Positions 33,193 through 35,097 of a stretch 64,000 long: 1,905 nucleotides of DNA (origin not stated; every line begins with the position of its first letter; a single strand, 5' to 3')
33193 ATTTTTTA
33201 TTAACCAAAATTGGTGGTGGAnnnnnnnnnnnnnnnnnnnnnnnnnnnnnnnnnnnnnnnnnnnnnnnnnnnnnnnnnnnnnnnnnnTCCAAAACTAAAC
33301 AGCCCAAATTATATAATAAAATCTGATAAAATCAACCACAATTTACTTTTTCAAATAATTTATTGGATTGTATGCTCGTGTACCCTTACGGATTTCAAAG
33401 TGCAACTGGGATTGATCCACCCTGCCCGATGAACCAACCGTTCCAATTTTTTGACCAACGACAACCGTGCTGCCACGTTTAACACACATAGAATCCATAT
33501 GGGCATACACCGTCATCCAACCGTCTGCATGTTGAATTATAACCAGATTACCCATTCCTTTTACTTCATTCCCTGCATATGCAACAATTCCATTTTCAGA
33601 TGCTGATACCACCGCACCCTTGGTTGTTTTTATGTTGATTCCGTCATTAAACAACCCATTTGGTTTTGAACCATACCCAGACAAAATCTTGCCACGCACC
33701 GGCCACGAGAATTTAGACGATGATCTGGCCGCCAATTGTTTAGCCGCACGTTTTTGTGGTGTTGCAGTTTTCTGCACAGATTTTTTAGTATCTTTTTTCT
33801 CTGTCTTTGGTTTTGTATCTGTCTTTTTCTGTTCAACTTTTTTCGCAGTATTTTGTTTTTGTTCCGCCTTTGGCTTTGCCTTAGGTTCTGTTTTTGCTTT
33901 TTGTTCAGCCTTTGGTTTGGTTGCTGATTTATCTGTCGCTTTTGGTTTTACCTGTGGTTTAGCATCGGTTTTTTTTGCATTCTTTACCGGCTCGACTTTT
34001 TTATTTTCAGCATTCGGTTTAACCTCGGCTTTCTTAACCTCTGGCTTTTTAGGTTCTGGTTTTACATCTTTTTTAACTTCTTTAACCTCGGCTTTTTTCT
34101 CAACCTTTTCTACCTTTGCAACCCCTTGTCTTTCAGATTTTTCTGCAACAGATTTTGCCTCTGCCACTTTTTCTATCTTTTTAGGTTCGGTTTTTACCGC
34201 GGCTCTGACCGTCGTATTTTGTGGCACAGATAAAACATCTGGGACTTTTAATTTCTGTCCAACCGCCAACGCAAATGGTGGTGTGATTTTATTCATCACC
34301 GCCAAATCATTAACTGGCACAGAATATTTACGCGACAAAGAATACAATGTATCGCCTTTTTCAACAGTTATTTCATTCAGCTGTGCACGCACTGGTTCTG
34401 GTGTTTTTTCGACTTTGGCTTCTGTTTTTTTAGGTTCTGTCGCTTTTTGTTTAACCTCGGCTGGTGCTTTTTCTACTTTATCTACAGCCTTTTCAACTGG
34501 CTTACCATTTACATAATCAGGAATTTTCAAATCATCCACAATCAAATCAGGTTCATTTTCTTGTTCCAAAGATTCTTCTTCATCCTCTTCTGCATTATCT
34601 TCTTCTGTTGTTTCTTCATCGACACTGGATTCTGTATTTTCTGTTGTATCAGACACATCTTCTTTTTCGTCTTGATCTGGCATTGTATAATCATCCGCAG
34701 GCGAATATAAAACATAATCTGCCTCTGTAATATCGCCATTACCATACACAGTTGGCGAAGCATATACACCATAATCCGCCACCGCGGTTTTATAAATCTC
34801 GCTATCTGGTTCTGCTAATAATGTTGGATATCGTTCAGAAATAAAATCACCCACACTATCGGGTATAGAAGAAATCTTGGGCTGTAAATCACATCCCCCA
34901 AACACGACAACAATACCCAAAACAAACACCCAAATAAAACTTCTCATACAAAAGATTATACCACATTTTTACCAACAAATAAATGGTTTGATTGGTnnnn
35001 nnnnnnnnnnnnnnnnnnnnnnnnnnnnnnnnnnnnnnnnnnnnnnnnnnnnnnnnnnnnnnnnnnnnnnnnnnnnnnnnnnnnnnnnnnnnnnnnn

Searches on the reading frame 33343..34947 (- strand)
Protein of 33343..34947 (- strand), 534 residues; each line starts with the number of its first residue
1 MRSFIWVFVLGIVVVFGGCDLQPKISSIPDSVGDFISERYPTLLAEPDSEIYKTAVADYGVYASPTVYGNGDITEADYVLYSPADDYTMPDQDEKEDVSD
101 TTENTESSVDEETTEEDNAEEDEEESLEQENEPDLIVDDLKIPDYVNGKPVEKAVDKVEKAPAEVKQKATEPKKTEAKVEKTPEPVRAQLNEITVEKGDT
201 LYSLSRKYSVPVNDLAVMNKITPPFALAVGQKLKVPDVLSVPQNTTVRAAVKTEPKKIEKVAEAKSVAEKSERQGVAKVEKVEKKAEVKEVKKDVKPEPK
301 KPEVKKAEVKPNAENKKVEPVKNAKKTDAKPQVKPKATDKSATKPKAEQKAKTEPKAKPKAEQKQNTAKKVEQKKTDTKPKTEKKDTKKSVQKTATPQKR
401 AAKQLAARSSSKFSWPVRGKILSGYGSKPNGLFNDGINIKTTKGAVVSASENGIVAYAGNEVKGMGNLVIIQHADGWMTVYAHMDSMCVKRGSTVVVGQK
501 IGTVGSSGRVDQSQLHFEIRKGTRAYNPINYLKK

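Call 57: search_protein_families(library=pfam, proteins=[window:33343-34947:-], max_evalue=0.00001)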
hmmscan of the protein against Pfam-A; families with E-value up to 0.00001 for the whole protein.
window:33343-34947:- (534 aa): 2 families
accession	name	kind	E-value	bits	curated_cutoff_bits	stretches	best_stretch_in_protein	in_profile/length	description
PF01551.29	Peptidase_M23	-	2.9e-28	98.3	28.7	1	433-528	2-96/96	Peptidase family M23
PF01476.26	LysM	-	3.5e-13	49.7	20.9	1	193-236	1-43/43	LysM domain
